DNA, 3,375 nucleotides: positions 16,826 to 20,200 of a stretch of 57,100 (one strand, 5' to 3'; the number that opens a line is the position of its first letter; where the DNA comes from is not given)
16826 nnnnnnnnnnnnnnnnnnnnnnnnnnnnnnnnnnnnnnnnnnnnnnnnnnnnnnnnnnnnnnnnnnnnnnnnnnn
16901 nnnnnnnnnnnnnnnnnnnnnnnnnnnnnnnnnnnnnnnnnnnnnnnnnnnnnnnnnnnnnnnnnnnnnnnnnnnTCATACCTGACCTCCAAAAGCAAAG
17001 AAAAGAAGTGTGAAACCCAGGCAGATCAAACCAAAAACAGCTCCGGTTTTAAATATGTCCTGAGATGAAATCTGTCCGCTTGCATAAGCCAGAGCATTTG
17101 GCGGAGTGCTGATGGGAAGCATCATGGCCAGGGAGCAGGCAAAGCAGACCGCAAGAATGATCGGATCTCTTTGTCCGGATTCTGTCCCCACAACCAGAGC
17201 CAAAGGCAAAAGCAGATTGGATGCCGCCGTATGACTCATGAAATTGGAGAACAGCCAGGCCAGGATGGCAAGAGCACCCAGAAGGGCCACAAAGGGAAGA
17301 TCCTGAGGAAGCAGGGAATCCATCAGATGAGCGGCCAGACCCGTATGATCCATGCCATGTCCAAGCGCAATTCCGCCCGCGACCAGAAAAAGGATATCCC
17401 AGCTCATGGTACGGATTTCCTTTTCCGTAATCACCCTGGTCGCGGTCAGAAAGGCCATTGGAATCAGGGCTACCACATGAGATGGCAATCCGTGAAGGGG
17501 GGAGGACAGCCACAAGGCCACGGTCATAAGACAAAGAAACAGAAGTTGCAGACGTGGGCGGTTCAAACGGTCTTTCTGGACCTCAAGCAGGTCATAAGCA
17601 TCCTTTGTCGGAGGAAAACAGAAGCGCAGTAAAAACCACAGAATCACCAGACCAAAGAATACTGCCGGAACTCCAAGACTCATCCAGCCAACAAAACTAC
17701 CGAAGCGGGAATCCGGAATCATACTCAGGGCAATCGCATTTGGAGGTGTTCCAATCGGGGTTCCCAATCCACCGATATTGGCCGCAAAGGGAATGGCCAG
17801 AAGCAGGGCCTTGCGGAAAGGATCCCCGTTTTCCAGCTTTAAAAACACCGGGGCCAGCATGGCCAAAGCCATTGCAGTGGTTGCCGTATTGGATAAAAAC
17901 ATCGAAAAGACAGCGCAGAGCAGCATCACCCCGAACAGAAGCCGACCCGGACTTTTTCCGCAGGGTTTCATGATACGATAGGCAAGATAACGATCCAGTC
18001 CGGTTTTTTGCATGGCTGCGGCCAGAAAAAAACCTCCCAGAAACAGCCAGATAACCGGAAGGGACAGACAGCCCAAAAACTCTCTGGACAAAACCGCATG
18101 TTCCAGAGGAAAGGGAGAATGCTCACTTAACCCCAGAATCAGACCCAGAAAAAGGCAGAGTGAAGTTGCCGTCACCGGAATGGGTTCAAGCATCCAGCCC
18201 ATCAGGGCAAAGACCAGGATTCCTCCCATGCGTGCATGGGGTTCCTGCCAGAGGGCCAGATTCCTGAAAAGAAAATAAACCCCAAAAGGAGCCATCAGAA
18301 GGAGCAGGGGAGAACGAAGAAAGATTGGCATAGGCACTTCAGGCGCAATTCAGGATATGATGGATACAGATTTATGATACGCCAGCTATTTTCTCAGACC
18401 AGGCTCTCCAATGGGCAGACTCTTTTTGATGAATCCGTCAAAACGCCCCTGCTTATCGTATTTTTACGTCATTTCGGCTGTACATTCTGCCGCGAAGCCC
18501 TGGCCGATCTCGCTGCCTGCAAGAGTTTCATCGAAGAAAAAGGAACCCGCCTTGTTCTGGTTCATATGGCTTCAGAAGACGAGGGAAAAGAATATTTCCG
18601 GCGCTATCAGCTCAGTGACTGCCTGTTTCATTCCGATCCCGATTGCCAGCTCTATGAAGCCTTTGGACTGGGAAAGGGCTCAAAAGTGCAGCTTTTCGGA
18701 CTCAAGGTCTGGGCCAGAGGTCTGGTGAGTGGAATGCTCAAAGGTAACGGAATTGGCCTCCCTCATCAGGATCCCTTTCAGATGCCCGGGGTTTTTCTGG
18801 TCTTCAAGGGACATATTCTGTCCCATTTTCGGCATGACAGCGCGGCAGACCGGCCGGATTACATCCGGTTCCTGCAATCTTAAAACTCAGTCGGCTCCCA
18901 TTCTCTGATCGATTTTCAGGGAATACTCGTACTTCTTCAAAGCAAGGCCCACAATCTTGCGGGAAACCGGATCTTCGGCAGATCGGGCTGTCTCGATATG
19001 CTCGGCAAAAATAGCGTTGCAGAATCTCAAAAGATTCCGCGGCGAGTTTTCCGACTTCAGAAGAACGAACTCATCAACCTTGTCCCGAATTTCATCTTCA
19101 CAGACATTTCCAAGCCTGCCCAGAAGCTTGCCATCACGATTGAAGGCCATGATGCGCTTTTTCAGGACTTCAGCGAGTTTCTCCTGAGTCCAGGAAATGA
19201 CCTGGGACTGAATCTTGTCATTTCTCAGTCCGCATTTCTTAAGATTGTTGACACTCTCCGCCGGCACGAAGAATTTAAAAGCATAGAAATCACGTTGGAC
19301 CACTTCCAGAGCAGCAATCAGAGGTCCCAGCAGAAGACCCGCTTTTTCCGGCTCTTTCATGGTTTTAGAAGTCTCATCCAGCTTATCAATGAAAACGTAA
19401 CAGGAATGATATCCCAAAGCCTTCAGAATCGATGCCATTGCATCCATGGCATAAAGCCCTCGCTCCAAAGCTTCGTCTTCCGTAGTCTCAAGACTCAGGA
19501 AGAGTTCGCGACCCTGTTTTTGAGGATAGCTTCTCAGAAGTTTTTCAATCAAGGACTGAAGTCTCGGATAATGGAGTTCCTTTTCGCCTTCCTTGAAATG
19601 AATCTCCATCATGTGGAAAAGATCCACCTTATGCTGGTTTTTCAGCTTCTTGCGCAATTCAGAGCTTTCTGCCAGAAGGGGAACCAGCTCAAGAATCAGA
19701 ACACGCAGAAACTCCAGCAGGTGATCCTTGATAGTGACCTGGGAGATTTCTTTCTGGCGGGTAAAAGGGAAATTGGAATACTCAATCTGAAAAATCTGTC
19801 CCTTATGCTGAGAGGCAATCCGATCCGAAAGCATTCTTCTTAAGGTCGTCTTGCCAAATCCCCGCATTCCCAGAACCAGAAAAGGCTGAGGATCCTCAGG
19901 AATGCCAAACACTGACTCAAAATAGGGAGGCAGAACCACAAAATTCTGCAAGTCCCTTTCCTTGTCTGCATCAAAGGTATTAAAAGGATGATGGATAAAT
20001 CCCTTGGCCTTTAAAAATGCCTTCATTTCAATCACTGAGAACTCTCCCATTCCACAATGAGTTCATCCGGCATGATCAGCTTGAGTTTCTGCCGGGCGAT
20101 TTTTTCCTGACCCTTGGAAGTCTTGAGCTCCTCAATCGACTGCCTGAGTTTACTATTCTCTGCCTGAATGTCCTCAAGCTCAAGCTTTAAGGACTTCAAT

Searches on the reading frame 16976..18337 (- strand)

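Call 10: search_protein_families(library=ncbifam, proteins=[window:16976-18337:-], max_evalue=0.00001)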
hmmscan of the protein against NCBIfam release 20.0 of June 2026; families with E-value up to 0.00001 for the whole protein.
window:16976-18337:- (453 aa): 1 family
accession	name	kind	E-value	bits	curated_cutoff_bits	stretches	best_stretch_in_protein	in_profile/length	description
TIGR00785.1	dass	subfamily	2.6e-81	273.6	198.6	1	37-447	13-440/444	DASS family sodium-coupled anion symporter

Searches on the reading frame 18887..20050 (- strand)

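Call 10: search_protein_families(library=ncbifam, proteins=[window:18887-20050:-], max_evalue=0.00001)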
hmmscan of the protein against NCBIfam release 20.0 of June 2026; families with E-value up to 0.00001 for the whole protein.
window:18887-20050:- (387 aa): 2 families
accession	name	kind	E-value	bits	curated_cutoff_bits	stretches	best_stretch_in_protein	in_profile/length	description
NF053860.1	DS41_1_antiphage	equivalog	6.2e-62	210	370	2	189-374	190-371/448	anti-phage protein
NF047389.1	ATPase_Sll1717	subfamily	4.8e-33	115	75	1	23-375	1-350/454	P-loop ATPase, Sll1717 family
